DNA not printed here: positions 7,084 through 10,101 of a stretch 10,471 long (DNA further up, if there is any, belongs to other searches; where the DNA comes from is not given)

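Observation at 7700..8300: AT-rich segment inside the J-like gene suggesting a mosaic or recombined domain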

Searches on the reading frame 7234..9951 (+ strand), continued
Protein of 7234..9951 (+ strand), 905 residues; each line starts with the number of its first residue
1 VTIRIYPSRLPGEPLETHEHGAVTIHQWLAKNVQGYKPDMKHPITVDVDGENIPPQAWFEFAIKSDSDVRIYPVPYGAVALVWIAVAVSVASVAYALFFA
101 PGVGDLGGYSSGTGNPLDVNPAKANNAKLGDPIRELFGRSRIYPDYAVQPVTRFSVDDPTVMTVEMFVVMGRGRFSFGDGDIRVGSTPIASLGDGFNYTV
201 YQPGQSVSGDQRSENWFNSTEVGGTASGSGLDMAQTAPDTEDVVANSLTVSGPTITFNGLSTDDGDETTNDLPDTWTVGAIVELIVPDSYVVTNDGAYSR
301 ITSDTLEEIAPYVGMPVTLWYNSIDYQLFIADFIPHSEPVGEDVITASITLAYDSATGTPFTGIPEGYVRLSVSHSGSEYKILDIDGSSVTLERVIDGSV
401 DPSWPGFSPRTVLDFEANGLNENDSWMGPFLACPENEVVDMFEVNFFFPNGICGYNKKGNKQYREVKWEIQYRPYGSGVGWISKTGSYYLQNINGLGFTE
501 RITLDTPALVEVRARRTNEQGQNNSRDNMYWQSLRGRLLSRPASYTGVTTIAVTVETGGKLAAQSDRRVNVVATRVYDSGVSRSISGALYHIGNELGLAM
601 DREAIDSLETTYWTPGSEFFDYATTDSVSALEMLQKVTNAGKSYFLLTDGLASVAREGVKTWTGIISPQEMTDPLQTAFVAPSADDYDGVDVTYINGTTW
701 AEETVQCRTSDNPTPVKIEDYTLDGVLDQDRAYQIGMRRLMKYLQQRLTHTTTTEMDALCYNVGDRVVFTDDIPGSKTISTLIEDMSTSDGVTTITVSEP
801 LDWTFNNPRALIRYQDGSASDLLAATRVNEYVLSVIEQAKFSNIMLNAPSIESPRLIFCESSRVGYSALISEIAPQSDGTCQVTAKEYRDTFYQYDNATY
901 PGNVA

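Call 21: find_encoding_contigs(protein=P0003, flank=8000, max_places=3)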
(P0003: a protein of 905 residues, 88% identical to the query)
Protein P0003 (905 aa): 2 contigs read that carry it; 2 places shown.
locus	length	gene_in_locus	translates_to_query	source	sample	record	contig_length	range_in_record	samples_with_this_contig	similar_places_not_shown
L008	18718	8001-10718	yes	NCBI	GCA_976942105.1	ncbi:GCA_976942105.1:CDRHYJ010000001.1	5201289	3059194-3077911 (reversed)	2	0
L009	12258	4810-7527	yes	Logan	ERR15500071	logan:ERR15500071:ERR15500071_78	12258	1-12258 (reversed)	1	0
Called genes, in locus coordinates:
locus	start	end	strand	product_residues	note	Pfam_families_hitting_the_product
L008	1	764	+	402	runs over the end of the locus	PF05065:Phage_capsid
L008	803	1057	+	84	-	-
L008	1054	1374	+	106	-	PF05135:Phage_connect_1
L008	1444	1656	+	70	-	-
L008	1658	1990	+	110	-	PF05521:Phage_HCP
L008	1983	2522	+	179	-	PF04883:HK97-gp10_like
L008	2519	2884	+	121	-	PF11367:Tail_completion_gp17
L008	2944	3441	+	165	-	PF16460:Phage_TTP_11, PF16461:Phage_TTP_12 (weak)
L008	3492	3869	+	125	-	PF16459:Phage_TAC_13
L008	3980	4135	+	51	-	PF06223:Phage_tail_T (weak)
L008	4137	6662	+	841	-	PF09718:Tape_meas_lam_C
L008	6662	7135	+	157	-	-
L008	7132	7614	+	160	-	PF08875:DUF1833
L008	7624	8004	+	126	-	-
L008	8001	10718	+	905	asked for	PF24801:FNIII-A_GpJ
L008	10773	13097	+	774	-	PF18668:Tail_spike_N, PF00657:Lipase_GDSL, PF13472:Lipase_GDSL_2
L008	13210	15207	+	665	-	PF00657:Lipase_GDSL, PF13472:Lipase_GDSL_2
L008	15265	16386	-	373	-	PF01757:Acyl_transf_3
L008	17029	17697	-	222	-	PF02586:SRAP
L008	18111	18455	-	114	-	-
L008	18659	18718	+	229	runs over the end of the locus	-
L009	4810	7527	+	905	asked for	PF24801:FNIII-A_GpJ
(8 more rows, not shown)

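Call 23: search_solved_structures(query=window:7234-9951:+, max_evalue=1, show_alignments=2)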
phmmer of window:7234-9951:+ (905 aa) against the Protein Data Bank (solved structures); distinct sequences matched with E-value up to 1: 1.
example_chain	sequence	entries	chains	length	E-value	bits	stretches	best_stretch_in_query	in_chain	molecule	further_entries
9e78_0A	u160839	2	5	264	0.81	10.8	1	732-834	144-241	CCDC81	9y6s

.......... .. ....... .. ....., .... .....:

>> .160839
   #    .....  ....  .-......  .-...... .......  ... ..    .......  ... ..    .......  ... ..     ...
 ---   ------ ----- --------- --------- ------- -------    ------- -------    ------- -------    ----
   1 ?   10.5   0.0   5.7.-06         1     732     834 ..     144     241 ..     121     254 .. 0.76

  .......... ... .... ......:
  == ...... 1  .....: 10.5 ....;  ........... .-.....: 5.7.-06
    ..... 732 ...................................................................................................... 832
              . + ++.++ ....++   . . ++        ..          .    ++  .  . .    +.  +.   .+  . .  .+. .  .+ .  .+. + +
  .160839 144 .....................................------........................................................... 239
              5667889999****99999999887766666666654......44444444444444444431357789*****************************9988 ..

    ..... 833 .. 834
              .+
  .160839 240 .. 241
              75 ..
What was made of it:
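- Tried and rejected: A single-sequence search of PDB sequences found nothing useful (call 23).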

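Call 24: search_dna_similar(query=window:7234-9951:+, collection=phages, mode=protein, max_rows=45, rows=spread)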
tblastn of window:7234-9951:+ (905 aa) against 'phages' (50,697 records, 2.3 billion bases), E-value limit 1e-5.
Records with a match: 401; places in all: 403; records where one place covers at least 80% of the query: 101.
Best place of each record, by identity: 60-80% 15; <60% 386.
By first word of the organism name: Salmonella 125; Vibrio 96; Pseudomonas 71; Klebsiella 36; Achromobacter 21; Escherichia 19; Acinetobacter 11; Stenotrophomonas 6; Shigella 4; Synechococcus 2; and 8 more.
By host as written in the record: - 168; Pseudomonas aeruginosa 35; Klebsiella pneumoniae 26; Escherichia coli 10; Achromobacter sp. 10; Salmonella enterica subsp. enterica serovar Typhimurium 9; Salmonella enterica 9; Pseudomonas aeruginosa PAO1 8; and 78 more.
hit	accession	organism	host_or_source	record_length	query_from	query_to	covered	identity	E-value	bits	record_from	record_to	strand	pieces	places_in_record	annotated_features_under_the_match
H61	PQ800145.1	Klebsiella phage Kpn_R1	Klebsiella pneumoniae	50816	1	905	100%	64.1%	0e+0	1184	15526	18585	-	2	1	record has no annotation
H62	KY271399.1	Klebsiella phage 5 LV-2017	Klebsiella pneumoniae KH43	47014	1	905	100%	61.4%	0e+0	1180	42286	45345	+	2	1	tail protein | hypothetical protein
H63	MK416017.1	Klebsiella phage ST101-KPC2phi6.3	Klebsiella pneumoniae ST101-KPC2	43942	1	905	100%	57.0%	0e+0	1109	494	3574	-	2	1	kinase | nitrite transporter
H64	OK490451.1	Klebsiella phage Kp4878-1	Klebsiella pneumoniae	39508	1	905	100%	55.6%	0e+0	1050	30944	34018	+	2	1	record has no annotation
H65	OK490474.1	Klebsiella phage Kp4887-3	Klebsiella pneumoniae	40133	1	905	100%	55.1%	0e+0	1050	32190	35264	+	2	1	record has no annotation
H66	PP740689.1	Pseudomonas phage vB_Pae_SG_WM_Sew_P27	Pseudomonas aeruginosa PA14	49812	1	901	100%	31.1%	9e-110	378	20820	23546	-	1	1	hypothetical protein | minor tail protein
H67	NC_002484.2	Pseudomonas phage D3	Pseudomonas aeruginosa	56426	3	901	99%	31.0%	1e-108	375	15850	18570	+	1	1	orf26: hypothetical protein | orf25: hypothetical protein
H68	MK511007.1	Pseudomonas phage vB_Pae_CF121b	Pseudomonas aeruginosa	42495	3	901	99%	30.8%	4e-107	370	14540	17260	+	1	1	hypothetical protein | peptidoglycan hydrolase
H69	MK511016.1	Pseudomonas phage vB_Pae_BR141b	Pseudomonas aeruginosa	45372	3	901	99%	30.8%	4e-107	370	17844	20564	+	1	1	hypothetical protein | peptidoglycan hydrolase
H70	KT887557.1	Pseudomonas phage phi1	Pseudomonas aeruginosa WH-SGI-V-07651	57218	3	901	99%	30.6%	6e-107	370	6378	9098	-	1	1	tail fiber protein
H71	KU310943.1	Pseudomonas phage YMC11/07/P54_PAE_BP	carbapenem-resistant Pseudomonas ...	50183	3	901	99%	30.4%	9e-105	363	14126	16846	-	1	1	hypothetical protein (x2)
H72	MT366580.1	Vibrio phage HY01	Vibrio campbellii HY01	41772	3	897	83%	27.2%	8e-30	216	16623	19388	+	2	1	tail fiber protein | hypothetical protein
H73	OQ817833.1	Achromobacter phage ehaak_LB5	Achromobacter sp.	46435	379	897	57%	24.5%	5e-12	76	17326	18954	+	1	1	tail fiber protein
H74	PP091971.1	Acinetobacter phage vB_MZM_2AB-P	Acinetobacter baumannii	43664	412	901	54%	25.2%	1e-16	92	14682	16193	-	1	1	putative tail protein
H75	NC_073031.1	Janthinobacterium phage vB_JliS-Donnerlittchen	Janthinobacterium lividum EIF1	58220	428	901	52%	25.1%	6e-18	96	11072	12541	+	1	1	tip attachment protein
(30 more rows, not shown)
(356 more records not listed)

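Call 25: get_annotated_region(hit=H67, flank=3000)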
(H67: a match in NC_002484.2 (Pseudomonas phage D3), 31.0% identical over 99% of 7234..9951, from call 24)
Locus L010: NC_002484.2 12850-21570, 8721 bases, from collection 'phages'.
description: Bacteriophage D3, complete genome.
organism: Pseudomonas phage D3 (NCBI taxid 2932880)
taxonomy: Viruses; Duplodnaviria; Heunggongvirae; Uroviricota; Caudoviricetes; Detrevirus; Detrevirus D3
host: Pseudomonas aeruginosa; source: -; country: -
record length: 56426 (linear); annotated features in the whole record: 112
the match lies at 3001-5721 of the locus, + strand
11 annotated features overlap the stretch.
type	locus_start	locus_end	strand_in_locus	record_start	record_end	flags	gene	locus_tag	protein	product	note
CDS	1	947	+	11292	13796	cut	orf19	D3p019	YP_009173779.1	tail length tape measure protein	gpOrf19; similar to YP_001748223.1 lambda family phage tail tape measure protein in Pseudomonas putida W619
CDS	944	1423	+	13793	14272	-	orf21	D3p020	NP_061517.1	virion structural protein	gpOrf21; similar to YP_002440156.1 hypothetical protein PLES_25561 in Pseudomonas aeruginosa LESB58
CDS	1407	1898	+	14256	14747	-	orf22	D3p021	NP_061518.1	minor tail protein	gpOrf22; similar to YP_002440157.1 hypothetical protein PLES_25571 in Pseudomonas aeruginosa LESB58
CDS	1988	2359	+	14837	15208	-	orf23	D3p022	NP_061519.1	hypothetical protein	gpOrf23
CDS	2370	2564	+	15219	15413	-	orf24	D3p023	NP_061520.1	hypothetical protein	gpOrf24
regulatory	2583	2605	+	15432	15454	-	-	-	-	terminator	rho-independent terminator; discovered using MFOLD 3.2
CDS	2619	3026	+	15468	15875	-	orf25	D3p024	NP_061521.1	hypothetical protein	gpOrf25; similar to YP_002440158.1 hypothetical protein PLES_25581 in Pseudomonas aeruginosa LESB58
CDS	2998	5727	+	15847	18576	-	orf26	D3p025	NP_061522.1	hypothetical protein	gpOrf26; similar to YP_002440159.1 hypothetical protein PLES_25591 in Pseudomonas aeruginosa LESB58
CDS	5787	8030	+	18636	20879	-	orf27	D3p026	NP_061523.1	tail protein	gpOrf27; similar to YP_001522890.1 putative tail fiber protein in Pseudomonas phage LKA1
CDS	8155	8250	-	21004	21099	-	iap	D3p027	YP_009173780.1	inhibitor of alpha-polymerase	-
CDS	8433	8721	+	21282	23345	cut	orf28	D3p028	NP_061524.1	O-antigen acetylase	gpOrf28; similar to YP_351183.1 acyltransferase 3 in Pseudomonas fluorescens Pf0-1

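Call 26: get_annotated_region(hit=H72, flank=3000)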
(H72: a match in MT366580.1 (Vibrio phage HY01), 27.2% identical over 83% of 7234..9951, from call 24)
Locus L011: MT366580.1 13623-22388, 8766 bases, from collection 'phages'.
description: Vibrio phage HY01, complete genome.
organism: Vibrio phage HY01 (NCBI taxid 2736205)
taxonomy: Viruses; Duplodnaviria; Heunggongvirae; Uroviricota; Caudoviricetes
host: Vibrio campbellii HY01; source: Thailand; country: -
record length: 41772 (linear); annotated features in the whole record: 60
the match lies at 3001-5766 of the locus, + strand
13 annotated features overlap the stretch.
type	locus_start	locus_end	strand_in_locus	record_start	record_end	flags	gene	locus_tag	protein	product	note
CDS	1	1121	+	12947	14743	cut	-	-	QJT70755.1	hypothetical protein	-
CDS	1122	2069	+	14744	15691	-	-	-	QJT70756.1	hypothetical protein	-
CDS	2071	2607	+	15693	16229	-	-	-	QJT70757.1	hypothetical protein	-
CDS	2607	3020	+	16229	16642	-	-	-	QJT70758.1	hypothetical protein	-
CDS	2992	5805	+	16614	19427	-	-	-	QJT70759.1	tail fiber protein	-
CDS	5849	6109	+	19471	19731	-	-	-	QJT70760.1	hypothetical protein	-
CDS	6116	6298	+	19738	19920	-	-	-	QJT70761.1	hypothetical protein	-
CDS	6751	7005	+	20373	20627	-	-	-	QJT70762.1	hypothetical protein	-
CDS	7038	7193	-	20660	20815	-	-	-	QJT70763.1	hypothetical protein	-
CDS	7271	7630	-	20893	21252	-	-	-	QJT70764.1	hypothetical protein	-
CDS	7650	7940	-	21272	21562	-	-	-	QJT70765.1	hypothetical protein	-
CDS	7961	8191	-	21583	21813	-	-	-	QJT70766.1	hypothetical protein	-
CDS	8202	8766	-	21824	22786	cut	-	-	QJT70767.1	chromosome (plasmid) partitioning protein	Chromosome (plasmid) partitioning protein ParB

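Call 28: find_homologous_proteins(query=L010:2998-5727:+, max_evalue=1e-10)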
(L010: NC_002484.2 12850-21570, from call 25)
Query L010:2998-5727:+ (909 aa): 530 proteins with E <= 1e-10 among 8000 candidates; the best 120 are listed.
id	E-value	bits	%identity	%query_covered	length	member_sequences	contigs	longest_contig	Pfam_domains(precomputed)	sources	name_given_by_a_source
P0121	0.0e+0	2067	98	100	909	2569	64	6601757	-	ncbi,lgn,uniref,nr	ncbi:TPA: host specificity factor TipJ family phage tail protein [Pseudomonas aeruginosa]|uniref:hos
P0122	0.0e+0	1792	85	100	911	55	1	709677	-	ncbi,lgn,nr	ncbi:host specificity factor TipJ family phage tail protein [Pseudomonas aeruginosa]|nr:hypothetical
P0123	0.0e+0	1792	84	100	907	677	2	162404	-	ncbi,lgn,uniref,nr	ncbi:host specificity factor TipJ family phage tail protein [Pseudomonas aeruginosa]|uniref:host spe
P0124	0.0e+0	1454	69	100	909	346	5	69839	-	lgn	-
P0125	0.0e+0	1307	71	87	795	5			-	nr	nr:host specificity factor TipJ family phage tail protein [Pseudomonas aeruginosa]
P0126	0.0e+0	1198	59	100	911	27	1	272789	-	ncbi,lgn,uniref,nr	ncbi:host specificity factor TipJ family phage tail protein [Pseudomonas citronellolis]|uniref:host 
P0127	0.0e+0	1198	59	100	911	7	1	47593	-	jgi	jgi:hypothetical protein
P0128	0.0e+0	1047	54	100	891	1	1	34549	PF13550.14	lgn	-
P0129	0.0e+0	1033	99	50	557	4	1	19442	-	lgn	-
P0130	0.0e+0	1016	51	100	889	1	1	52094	-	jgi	jgi:hypothetical protein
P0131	1.1e-296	1005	53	100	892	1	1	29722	-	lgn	-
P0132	4.6e-295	1000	52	100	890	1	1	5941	-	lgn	-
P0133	5.0e-292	990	53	100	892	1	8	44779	PF24801.2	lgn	-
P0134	9.2e-291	985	51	100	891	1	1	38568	-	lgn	-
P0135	2.6e-290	984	52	100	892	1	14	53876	PF13550.14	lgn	-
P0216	1.2e-260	886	52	62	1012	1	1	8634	PF24801.2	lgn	-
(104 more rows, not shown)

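Call 35: search_solved_structures(query=A3, max_evalue=1, show_alignments=0)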
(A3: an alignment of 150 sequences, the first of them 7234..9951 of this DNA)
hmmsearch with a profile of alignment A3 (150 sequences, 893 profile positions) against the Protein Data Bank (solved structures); distinct sequences matched with E-value up to 1: 3.
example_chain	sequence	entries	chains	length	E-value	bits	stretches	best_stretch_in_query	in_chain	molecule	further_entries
9occ_E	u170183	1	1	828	5.5e-41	143.7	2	452-886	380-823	Putative tail protein gp14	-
9e7m_Ja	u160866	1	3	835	5.5e-05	24.6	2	433-565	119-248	Tip attachment protein J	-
8iyk_J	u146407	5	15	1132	0.00014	23.2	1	433-565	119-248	Tip attachment protein J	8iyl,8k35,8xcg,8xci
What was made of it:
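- Closest known: Shigella phage Sf11 gp14, 'baseplate hub 2 protein'. Same: Profile E=5.5e-41 (call 35).
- Closest known: Lambda tip attachment protein gpJ. Same: The FNIII-A domain aligns (gpJ 119-248 to profile positions 433-565, call 35).
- Tried and rejected: The profile search was needed (call 35).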

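Call 44: search_protein_families(library=ncbifam, proteins=[window:7234-9951:+, P0069], max_evalue=0.01)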
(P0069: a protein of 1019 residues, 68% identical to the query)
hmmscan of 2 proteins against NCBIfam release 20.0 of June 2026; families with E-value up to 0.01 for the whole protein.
window:7234-9951:+ (905 aa): 1 family
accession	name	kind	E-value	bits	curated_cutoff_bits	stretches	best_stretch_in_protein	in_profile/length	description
NF040662.1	attach_TipJ_rel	subfamily_domain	1.3e-129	432.8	140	1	435-894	1-477/477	host specificity factor TipJ family phage tail protein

P0069 (1019 aa): 1 family
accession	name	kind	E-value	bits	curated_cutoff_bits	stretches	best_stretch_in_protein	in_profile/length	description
NF040662.1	attach_TipJ_rel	subfamily_domain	4e-132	441.1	140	1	550-1007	2-476/477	host specificity factor TipJ family phage tail protein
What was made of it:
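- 7234..9951 (+): TipJ-family tail-tip hub gene, 905 aa. GTG start overlaps the stop of the upstream gpK-like ORF (GTGA), with GGAG 8 nt upstream. NCBIfam NF040662 scores 432.8 bits against a cut-off of 140 (call 44).
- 8539..9915 (+): Residues 436-894: conserved TipJ core (FNIII-A, Phage-tail_3 and C-terminal domains). NF040662 covers 435-894 (call 44).
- On TipJ-family phage tail-tip hub protein (NCBIfam NF040662; lambda gpJ-like): 432.8 bits against a cut-off of 140, covering residues 435-894 and model positions 1-477 of 477 (call 44).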

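Call 45: search_protein_families(library=pfam, proteins=[P0069, P0216], max_evalue=10)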
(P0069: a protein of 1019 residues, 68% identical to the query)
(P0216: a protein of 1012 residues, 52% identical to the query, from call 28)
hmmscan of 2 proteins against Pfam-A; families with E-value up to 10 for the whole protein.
P0069 (1019 aa): 3 families
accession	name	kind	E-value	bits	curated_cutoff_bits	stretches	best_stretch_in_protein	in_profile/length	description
PF24801.1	FNIII-A_GpJ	-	7.7e-10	39.4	27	1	549-649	22-121/126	Tip attachment protein J,FNIII-A domain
PF13550.12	Phage-tail_3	-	0.00016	22.1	23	1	799-891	64-154/164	Putative phage tail protein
PF02597.26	ThiS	-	0.015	16.3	22.5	1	20-76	19-74/76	ThiS family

P0216 (1012 aa): 3 families
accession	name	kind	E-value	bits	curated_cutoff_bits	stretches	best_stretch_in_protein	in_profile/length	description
PF24801.1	FNIII-A_GpJ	-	4.7e-08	33.7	27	1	538-637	23-120/126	Tip attachment protein J,FNIII-A domain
PF13550.12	Phage-tail_3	-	0.0023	18.2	23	1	744-870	7-136/164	Putative phage tail protein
PF08945.15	Bclx_interact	-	0.1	13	25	1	606-631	8-37/39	Bcl-x interacting, BH3 domain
